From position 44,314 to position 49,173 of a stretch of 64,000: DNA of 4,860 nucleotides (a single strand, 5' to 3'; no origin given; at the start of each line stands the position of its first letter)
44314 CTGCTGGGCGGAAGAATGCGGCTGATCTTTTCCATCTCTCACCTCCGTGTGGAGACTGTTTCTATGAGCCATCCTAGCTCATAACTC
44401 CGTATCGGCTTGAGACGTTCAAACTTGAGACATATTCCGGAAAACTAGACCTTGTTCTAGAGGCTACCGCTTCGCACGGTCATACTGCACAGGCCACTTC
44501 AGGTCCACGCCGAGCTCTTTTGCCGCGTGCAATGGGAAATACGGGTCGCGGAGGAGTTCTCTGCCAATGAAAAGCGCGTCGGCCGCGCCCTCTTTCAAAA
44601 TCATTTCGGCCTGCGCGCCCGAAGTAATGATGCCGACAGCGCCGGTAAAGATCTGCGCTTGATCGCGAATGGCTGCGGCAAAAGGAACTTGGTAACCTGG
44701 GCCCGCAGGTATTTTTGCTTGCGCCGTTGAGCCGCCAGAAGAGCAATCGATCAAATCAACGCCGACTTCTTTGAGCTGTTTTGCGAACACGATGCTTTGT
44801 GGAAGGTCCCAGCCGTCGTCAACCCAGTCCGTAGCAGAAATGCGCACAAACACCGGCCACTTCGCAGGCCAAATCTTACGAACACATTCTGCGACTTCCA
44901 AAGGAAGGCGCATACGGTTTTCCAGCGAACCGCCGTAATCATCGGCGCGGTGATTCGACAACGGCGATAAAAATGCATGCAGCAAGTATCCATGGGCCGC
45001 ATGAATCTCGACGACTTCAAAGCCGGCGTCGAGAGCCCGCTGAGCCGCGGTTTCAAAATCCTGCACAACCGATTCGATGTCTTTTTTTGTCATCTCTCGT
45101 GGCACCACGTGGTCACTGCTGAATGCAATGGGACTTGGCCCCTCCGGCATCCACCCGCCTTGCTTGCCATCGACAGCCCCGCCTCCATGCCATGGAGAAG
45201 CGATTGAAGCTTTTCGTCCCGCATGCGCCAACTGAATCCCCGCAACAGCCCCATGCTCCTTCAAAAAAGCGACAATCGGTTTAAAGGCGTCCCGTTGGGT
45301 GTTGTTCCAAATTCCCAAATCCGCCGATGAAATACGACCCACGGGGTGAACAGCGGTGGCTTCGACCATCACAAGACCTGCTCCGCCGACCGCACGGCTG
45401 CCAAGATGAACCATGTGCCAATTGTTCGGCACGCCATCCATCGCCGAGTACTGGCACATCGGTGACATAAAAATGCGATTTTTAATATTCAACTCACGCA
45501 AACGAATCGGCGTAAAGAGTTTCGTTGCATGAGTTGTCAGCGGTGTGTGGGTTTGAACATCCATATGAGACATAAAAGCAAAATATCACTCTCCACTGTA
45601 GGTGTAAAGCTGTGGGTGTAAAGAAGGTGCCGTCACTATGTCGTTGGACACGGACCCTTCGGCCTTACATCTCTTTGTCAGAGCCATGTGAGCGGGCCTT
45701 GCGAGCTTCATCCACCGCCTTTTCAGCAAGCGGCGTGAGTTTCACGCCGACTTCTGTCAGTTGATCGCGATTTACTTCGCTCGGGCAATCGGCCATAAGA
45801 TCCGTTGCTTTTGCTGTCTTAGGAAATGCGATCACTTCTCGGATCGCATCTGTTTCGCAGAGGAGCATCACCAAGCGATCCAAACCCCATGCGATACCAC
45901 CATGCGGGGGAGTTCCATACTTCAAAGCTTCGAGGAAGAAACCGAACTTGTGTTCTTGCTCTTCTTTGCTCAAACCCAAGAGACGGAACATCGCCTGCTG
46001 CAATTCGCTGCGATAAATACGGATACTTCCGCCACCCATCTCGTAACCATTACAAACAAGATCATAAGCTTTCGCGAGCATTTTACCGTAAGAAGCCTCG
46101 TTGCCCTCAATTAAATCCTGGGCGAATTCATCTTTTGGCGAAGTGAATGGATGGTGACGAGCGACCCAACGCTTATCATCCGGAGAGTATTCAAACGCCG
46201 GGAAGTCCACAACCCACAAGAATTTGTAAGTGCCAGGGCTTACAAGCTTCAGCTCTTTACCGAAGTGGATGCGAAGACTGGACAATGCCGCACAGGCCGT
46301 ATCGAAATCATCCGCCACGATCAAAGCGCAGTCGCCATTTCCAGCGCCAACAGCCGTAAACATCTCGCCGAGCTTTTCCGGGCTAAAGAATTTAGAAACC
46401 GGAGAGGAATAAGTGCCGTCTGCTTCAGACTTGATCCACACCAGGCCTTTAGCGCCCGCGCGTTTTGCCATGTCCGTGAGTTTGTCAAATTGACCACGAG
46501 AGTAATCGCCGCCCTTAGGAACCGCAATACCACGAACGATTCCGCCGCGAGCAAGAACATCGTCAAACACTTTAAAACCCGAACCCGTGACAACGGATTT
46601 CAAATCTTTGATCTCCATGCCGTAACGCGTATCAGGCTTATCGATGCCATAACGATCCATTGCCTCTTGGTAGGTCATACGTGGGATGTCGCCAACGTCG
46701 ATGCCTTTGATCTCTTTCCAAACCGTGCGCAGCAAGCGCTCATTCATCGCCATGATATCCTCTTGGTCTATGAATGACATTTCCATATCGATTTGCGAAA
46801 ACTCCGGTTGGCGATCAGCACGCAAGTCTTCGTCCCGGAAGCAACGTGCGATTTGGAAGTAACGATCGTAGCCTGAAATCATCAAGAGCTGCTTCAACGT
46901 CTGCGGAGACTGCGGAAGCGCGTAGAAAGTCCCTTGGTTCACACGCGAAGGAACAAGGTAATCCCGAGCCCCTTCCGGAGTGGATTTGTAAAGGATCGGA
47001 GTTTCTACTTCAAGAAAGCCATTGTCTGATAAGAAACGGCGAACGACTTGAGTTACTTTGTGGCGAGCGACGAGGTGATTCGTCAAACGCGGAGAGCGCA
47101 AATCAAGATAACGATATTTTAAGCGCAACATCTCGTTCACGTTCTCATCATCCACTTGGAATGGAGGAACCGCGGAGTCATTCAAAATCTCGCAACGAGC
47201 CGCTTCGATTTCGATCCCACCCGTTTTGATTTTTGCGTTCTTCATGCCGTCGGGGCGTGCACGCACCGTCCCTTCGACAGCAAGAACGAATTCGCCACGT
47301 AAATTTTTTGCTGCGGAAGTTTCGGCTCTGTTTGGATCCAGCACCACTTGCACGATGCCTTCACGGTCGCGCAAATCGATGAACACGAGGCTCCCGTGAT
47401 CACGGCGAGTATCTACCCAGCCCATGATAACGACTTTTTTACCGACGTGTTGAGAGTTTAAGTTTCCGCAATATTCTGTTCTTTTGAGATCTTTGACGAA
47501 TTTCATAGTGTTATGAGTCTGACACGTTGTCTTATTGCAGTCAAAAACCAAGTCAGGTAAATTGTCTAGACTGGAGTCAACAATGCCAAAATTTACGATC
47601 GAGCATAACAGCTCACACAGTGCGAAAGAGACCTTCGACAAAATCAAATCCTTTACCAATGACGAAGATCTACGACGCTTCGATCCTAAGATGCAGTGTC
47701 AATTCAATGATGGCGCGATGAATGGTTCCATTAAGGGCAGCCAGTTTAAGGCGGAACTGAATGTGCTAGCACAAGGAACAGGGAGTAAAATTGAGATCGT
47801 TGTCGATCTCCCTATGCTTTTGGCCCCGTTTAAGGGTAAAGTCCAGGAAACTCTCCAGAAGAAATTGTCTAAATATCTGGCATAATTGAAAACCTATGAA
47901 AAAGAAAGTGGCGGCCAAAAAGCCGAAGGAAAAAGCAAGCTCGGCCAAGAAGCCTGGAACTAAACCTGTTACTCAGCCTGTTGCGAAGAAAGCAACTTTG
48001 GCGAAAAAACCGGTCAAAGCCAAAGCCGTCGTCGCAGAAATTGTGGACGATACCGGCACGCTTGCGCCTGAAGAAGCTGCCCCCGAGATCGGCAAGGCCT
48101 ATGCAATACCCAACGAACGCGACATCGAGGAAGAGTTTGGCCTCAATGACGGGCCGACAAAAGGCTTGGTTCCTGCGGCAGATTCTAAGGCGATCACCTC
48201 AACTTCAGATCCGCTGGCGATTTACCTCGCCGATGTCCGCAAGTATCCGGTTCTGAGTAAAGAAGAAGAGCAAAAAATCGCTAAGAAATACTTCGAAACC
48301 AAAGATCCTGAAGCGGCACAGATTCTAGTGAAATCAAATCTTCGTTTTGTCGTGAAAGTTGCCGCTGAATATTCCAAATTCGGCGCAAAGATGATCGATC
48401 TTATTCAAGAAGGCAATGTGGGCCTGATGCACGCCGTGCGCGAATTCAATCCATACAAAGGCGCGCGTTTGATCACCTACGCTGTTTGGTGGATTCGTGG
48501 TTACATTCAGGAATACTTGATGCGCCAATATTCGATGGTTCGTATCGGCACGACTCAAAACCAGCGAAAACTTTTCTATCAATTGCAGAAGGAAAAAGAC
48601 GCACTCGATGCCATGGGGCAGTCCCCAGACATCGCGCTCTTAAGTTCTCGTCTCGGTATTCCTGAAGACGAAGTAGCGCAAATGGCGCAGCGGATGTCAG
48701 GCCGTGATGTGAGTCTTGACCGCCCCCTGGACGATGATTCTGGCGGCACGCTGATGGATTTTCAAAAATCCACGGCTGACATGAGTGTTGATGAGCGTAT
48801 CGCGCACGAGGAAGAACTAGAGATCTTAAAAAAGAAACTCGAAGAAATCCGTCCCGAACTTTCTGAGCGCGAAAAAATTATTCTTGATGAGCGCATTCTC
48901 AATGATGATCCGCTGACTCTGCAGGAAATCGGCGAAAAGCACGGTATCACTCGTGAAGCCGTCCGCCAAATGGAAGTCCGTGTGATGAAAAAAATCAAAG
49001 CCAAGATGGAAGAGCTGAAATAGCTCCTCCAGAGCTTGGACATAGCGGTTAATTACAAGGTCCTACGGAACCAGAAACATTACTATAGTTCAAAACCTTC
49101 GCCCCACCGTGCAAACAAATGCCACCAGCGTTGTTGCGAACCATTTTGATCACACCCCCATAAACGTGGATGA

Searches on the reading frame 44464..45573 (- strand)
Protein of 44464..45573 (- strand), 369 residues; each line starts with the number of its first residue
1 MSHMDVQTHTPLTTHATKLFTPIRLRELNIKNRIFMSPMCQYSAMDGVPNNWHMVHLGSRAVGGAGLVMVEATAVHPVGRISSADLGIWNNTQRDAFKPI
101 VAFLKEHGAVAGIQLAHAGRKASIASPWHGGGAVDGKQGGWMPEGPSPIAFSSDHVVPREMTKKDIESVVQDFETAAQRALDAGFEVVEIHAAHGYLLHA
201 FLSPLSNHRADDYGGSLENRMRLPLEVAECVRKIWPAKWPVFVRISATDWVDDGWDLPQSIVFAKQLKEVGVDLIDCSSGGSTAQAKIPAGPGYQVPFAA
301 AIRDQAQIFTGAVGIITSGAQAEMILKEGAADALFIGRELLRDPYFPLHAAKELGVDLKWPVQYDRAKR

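Call 6: search_protein_families(library=pfam, proteins=[window:44464-45573:-], max_evalue=0.01)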
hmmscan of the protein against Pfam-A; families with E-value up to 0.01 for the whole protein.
window:44464-45573:- (369 aa): 1 family
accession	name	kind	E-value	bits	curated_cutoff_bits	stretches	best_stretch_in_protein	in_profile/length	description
PF00724.26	Oxidored_FMN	-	2.8e-75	254.1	27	1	18-354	1-339/342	NADH:flavin oxidoreductase / NADH oxidase family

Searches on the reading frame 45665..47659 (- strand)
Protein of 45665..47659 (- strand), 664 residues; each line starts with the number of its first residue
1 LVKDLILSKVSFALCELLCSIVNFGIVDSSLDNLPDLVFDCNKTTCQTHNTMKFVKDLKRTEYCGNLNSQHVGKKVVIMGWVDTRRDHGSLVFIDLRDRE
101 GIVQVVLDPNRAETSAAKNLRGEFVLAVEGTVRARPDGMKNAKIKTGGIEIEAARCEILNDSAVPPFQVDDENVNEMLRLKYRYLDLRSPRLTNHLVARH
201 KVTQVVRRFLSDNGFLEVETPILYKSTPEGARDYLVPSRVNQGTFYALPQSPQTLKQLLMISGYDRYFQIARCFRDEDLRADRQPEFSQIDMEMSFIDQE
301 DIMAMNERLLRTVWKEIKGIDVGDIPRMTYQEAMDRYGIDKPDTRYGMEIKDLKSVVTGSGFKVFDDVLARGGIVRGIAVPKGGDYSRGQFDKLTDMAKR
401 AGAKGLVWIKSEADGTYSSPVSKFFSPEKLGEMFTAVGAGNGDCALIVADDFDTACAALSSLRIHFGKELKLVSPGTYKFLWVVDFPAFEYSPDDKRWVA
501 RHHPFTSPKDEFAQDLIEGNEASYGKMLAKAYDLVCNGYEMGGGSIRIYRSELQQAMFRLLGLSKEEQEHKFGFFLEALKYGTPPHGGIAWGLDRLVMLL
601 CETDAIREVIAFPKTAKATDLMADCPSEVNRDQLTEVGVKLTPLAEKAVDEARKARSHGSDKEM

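Call 6: search_protein_families(library=pfam, proteins=[window:45665-47659:-], max_evalue=0.01)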
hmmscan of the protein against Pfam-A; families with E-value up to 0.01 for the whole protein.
window:45665-47659:- (664 aa): 4 families
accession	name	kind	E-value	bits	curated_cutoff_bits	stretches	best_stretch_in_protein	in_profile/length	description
PF00152.25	tRNA-synt_2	-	1.1e-124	415.9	25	1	176-615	2-307/308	tRNA synthetases class II (D, K and N)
PF02938.19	GAD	-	2.2e-21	76.3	23.4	1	365-459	1-95/95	GAD domain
PF01336.31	tRNA_anti-codon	-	4e-15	56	27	1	76-158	1-74/75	OB-fold nucleic acid binding domain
PF01409.25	tRNA-synt_2d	-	0.00023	21.2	19.8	0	266-318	104-154/246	tRNA synthetases class II core domain (F)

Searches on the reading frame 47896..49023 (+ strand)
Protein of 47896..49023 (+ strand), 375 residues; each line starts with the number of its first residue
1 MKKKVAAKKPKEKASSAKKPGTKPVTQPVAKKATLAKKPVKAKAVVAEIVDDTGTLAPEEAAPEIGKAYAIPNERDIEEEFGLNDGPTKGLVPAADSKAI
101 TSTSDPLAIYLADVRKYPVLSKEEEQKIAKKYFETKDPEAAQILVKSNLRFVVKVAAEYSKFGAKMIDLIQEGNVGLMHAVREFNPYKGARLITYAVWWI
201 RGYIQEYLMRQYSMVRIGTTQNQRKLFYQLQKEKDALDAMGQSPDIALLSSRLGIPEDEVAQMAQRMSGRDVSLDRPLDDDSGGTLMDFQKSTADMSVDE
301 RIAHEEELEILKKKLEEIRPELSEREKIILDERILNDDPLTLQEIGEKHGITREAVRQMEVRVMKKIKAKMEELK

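Call 6: search_protein_families(library=pfam, proteins=[window:47896-49023:+], max_evalue=0.01)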
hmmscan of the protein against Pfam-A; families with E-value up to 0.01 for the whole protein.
window:47896-49023:+ (375 aa): 5 families
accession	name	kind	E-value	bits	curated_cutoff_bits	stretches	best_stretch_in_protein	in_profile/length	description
PF04542.20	Sigma70_r2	-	4.7e-15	55.6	24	1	144-211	1-68/71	Sigma-70 region 2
PF04545.22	Sigma70_r4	-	2.1e-12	46.8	24.1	1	321-368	4-49/50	Sigma-70, region 4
PF00140.25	Sigma70_r1_2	-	4.8e-07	30.1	22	1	105-131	1-27/34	Sigma-70 factor, region 1.2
PF04539.22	Sigma70_r3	-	0.00038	20.9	25.3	1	239-294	16-70/78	Sigma-70 region 3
PF16509.11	KORA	-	0.0039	17.8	26.7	0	342-371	33-62/84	TrfB plasmid transcriptional repressor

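Call 59: search_protein_families(library=ncbifam, proteins=[window:47896-49023:+], max_evalue=0.00001)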
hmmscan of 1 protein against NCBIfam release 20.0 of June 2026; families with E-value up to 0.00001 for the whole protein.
window:47896-49023:+ (375 aa): 46 families (the best 25 are shown)
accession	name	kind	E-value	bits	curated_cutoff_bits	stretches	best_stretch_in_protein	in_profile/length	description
TIGR02392.1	rpoH_proteo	equivalog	6.8e-86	288.2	323.1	1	107-372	3-269/270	RNA polymerase sigma factor RpoH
NF005143.0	PRK06596.1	subfamily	3.3e-84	282.7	241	1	98-373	7-283/285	RNA polymerase factor sigma-32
NF005693.0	PRK07500.1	equivalog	2.8e-62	210.5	315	1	117-372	18-278/289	RNA polymerase factor sigma-32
TIGR02394.1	rpoS_proteo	equivalog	3.2e-50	171.2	378.7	1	98-372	6-275/285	RNA polymerase sigma factor RpoS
NF004207.0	PRK05657.1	equivalog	1.9e-49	168.8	394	1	97-372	48-318/329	RNA polymerase sigma factor RpoS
NF006666.0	PRK09210.1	equivalog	1.4e-44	152.9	572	1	102-368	96-357/370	RNA polymerase sigma factor RpoD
TIGR02393.1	RpoD_Cterm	equivalog_domain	5.5e-43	147.3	354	1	140-371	1-228/238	RNA polymerase sigma factor RpoD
NF004208.0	PRK05658.1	equivalog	2.3e-42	145.8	555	1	135-368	388-617/631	RNA polymerase sigma factor RpoD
TIGR02997.1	Sig70-cyanoRpoD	subfamily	1.9e-39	135.7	384.5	1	139-368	74-298/298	RNA polymerase sigma factor, RpoD/SigA family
NF041931.2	MzaA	equivalog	4.7e-39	134.8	800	1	139-369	475-703/726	MZA anti-phage system associated sigma-70 family RNA polymerase sigma factor MzaA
NF004562.0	PRK05901.1-4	equivalog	7.2e-36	123.8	779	1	136-369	313-542/571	RNA polymerase sigma factor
NF005920.0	PRK07921.1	subfamily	1.5e-34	119.5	464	1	136-369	87-316/328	RNA polymerase sigma factor SigB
NF004564.0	PRK05901.2-2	equivalog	2.3e-33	115.6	617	1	105-370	211-482/500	RNA polymerase sigma factor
NF005785.0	PRK07598.1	equivalog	4.5e-32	111.4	554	1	139-368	175-399/415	RNA polymerase sigma factor SigC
NF004561.0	PRK05901.1-3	equivalog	2.6e-31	109.4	582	1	140-368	300-524/537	RNA polymerase sigma factor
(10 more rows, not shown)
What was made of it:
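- Tried and rejected: It is RpoH-like (call 59).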
